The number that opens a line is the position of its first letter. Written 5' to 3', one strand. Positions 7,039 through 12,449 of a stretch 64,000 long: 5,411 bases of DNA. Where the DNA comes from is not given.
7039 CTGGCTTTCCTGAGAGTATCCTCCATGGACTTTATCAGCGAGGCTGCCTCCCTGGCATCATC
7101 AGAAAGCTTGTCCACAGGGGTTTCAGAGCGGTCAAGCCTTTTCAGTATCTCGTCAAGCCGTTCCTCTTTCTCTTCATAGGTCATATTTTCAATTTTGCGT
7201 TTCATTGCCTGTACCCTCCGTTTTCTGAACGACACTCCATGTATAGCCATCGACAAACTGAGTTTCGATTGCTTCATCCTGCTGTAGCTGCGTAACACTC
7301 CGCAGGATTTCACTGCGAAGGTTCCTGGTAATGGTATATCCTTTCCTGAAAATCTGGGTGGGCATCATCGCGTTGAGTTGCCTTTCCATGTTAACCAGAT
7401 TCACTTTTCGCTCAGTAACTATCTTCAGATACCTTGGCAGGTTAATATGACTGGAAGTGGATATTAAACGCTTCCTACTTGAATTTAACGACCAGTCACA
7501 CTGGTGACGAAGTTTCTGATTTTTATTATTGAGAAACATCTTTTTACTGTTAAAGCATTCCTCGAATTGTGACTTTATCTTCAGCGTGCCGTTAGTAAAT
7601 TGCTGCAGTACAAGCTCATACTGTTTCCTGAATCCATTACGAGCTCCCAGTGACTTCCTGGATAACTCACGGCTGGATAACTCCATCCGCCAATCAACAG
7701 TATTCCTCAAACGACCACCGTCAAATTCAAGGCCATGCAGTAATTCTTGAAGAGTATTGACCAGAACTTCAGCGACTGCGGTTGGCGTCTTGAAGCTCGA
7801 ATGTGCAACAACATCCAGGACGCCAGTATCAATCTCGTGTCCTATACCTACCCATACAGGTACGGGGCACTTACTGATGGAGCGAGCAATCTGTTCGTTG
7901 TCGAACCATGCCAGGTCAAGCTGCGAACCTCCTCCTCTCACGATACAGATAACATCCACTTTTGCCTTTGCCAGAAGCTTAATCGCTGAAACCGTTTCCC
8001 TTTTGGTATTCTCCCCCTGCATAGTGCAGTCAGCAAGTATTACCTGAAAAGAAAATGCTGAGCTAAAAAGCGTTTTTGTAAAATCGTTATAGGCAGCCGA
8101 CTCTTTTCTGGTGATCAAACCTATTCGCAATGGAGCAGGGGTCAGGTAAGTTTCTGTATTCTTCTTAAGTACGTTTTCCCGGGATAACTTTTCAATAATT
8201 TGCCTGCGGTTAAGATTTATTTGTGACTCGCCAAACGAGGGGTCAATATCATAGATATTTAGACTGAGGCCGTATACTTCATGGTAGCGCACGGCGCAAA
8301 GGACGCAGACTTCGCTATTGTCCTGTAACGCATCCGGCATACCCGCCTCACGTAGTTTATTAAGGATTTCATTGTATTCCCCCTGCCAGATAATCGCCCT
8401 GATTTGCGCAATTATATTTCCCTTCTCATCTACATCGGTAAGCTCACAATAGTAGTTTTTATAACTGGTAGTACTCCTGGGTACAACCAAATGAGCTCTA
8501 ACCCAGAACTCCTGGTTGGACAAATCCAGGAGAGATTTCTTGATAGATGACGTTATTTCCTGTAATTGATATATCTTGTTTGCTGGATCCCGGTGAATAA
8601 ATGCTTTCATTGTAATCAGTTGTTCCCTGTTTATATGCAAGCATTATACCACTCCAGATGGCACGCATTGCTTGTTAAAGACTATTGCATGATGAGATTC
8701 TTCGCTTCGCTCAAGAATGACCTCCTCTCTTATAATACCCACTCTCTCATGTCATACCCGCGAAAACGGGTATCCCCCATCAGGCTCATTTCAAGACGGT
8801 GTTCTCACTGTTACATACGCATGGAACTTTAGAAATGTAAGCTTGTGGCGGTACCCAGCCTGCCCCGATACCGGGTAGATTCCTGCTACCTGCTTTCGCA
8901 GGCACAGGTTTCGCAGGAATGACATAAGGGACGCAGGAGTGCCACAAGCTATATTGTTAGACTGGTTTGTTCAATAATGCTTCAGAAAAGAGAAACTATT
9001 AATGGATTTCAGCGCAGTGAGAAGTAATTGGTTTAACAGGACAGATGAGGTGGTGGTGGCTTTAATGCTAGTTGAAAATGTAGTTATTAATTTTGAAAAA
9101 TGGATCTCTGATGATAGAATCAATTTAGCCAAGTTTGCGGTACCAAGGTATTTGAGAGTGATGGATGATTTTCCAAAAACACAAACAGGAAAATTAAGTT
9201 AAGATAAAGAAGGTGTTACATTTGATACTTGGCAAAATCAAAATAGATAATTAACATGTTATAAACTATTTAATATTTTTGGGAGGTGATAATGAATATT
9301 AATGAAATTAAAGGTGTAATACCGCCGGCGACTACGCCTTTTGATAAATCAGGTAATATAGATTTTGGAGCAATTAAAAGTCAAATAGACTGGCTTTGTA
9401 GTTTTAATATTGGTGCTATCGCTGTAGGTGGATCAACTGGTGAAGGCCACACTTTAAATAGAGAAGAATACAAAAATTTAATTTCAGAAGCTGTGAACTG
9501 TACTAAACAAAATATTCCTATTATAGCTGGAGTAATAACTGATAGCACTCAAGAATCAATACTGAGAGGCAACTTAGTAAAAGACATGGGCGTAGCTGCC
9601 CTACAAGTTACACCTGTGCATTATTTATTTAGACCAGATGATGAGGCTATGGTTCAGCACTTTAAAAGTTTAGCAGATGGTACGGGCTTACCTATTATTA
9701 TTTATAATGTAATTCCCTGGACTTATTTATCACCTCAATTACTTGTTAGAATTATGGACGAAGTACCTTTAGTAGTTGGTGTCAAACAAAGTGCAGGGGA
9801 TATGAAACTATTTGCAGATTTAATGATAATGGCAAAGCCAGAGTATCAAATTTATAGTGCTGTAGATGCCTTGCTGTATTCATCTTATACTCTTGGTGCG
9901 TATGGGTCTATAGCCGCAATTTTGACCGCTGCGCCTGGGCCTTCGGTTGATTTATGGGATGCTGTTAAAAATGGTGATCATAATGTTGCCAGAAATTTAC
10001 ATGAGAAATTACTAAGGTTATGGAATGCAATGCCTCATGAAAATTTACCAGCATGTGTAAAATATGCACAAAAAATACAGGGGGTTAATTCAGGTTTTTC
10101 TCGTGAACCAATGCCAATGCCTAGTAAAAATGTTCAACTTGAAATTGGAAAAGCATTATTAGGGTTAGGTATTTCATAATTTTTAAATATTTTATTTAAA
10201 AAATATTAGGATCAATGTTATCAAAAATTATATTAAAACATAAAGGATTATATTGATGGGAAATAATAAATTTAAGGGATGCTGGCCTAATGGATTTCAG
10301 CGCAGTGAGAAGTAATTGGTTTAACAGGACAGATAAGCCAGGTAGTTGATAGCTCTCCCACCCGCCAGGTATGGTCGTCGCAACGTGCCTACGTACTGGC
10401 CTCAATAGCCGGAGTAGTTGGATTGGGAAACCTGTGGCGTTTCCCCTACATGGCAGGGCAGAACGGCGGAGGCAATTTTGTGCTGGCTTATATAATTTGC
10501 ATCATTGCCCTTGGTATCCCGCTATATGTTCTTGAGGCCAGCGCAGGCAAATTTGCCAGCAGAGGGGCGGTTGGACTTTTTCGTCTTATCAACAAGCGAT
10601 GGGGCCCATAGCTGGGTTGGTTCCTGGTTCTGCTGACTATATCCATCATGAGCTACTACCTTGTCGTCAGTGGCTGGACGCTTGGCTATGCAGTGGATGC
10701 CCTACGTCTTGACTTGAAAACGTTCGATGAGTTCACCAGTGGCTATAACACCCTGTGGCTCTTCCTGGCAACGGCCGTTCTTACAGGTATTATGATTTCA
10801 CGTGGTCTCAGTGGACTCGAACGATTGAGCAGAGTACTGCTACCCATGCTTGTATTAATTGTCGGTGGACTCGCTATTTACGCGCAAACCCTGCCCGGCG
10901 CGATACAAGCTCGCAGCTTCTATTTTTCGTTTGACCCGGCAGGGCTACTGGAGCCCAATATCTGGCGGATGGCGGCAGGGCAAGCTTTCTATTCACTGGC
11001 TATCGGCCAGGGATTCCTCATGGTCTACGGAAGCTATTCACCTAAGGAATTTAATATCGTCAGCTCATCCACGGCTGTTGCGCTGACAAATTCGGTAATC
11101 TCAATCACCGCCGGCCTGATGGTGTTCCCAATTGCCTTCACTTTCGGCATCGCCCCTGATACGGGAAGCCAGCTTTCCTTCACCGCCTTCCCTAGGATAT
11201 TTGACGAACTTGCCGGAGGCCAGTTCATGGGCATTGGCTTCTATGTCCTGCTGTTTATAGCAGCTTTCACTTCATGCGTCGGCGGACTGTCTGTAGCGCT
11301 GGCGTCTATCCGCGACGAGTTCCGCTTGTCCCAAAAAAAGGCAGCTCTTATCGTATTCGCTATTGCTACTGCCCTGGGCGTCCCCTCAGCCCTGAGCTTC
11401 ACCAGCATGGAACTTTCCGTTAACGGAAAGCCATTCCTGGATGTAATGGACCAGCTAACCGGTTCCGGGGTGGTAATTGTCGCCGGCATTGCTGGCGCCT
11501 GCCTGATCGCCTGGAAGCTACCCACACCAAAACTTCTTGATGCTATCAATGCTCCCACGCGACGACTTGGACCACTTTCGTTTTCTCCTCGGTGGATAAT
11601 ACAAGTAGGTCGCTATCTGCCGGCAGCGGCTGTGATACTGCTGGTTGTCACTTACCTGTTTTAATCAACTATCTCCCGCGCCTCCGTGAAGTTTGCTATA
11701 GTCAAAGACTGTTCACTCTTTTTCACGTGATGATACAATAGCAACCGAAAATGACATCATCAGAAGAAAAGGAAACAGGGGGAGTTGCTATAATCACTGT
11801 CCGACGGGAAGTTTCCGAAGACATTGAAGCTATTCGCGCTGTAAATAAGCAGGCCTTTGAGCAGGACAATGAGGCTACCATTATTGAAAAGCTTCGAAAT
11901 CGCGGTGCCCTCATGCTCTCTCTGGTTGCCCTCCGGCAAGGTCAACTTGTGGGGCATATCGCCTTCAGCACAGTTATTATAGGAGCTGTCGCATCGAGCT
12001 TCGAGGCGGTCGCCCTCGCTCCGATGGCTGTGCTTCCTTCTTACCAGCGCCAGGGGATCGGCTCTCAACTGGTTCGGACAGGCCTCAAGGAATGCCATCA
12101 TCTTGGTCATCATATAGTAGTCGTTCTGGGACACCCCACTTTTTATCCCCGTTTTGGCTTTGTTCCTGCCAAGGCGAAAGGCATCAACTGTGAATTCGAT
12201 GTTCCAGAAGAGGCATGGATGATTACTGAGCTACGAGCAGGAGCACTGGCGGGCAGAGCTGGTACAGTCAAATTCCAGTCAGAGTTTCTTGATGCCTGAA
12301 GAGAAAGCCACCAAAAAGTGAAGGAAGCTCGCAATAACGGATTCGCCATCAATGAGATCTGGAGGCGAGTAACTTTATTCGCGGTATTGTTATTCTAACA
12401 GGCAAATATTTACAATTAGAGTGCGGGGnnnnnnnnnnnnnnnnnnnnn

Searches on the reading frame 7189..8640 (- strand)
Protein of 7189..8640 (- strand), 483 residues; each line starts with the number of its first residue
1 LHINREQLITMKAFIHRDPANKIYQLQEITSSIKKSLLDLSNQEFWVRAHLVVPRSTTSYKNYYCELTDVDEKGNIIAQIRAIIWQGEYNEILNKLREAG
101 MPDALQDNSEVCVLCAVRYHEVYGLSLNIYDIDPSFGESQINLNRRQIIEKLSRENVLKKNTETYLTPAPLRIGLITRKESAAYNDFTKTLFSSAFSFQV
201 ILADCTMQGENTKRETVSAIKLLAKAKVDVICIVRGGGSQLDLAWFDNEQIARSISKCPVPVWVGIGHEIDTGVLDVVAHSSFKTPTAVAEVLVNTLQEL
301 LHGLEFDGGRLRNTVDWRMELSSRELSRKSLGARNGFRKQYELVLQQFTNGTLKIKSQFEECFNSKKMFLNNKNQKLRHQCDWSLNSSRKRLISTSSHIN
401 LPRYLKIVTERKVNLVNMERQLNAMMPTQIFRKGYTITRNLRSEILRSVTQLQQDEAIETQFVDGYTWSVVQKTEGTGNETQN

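Call 73: search_protein_families(library=pfam, proteins=[window:7189-8640:-], max_evalue=0.0001)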
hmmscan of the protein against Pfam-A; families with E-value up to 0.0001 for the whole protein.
window:7189-8640:- (483 aa): 2 families
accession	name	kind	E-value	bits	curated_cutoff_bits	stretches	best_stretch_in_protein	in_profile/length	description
PF02601.20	Exonuc_VII_L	-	6.9e-64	216.7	35.9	1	158-466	2-311/315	Exonuclease VII, large subunit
PF13742.12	tRNA_anti_2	-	5.5e-10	39.8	27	1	24-132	1-94/95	OB-fold nucleic acid binding domain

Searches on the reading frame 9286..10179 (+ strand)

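Call 73: search_protein_families(library=pfam, proteins=[window:9286-10179:+], max_evalue=0.0001)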
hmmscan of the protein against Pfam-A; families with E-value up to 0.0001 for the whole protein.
window:9286-10179:+ (297 aa): 1 family
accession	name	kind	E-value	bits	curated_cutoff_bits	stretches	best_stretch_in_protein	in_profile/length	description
PF00701.28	DHDPS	-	6.3e-58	196.2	22.1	1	8-291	2-286/289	Dihydrodipicolinate synthetase family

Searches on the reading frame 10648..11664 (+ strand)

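Call 73: search_protein_families(library=pfam, proteins=[window:10648-11664:+], max_evalue=0.0001)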
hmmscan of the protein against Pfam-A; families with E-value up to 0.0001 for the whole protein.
window:10648-11664:+ (338 aa): 1 family
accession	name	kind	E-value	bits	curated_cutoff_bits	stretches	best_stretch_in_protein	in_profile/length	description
PF00209.24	SNF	-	9.5e-31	107.5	27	1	60-303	207-452/524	Sodium:neurotransmitter symporter family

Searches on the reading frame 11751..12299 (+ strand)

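Call 73: search_protein_families(library=pfam, proteins=[window:11751-12299:+], max_evalue=0.0001)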
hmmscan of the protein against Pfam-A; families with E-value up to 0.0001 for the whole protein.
window:11751-12299:+ (182 aa): 4 families
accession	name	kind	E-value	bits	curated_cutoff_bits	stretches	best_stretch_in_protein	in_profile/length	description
PF13527.13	Acetyltransf_9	-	6.2e-13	49.3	25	1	17-138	2-125/127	Acetyltransferase (GNAT) domain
PF13508.13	Acetyltransf_7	-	6.1e-11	43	27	1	58-138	6-83/84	Acetyltransferase (GNAT) domain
PF00583.31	Acetyltransf_1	-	3.4e-10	40.7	20.7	1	48-137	24-116/116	Acetyltransferase (GNAT) family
PF13673.13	Acetyltransf_10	-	3.1e-07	30.9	23.6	1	54-141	30-111/128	Acetyltransferase (GNAT) domain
